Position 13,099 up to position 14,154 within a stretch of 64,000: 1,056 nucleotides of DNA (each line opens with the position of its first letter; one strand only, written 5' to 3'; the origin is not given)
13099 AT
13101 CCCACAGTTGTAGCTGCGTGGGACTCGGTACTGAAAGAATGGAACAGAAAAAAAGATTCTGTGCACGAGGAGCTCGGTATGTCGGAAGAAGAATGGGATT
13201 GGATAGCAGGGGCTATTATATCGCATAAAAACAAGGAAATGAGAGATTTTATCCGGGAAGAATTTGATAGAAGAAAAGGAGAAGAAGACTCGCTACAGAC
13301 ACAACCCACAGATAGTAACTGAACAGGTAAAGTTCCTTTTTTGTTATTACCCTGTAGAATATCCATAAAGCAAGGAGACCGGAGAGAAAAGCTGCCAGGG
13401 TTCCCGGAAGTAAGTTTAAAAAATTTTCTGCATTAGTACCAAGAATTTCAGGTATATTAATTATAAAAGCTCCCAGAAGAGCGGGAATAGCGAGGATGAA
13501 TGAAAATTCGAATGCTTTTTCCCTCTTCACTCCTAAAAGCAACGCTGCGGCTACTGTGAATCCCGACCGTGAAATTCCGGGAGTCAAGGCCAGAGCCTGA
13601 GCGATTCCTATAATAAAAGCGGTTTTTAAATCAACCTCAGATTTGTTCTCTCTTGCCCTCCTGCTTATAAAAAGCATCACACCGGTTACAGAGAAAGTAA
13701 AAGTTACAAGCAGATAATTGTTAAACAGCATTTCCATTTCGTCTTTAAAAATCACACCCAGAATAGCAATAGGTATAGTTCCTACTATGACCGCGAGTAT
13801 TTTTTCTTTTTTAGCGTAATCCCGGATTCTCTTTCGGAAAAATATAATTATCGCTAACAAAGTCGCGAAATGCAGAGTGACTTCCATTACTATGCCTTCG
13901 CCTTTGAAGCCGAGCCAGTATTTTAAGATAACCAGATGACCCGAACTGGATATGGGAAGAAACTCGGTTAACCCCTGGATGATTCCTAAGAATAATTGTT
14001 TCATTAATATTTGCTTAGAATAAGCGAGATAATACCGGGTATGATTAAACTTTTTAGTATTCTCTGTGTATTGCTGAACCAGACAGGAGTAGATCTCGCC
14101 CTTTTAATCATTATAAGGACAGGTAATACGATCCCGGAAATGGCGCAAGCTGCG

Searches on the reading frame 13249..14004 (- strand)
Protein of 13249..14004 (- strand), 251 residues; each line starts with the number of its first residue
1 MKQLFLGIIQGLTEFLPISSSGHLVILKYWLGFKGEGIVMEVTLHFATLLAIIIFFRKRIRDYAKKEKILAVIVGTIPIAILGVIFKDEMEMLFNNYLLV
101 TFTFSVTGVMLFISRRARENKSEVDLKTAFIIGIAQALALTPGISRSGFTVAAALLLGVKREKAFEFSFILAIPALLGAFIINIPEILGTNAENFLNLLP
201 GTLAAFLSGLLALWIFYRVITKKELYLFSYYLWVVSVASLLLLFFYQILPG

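Call 69: search_protein_families(library=pfam, proteins=[window:13249-14004:-], max_evalue=0.00001)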
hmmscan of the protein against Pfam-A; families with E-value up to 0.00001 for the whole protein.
window:13249-14004:- (251 aa): 1 family
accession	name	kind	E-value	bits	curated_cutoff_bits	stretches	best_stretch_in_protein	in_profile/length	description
PF02673.24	BacA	-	8.1e-70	235.9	33.4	1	4-237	2-256/257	Bacitracin resistance protein BacA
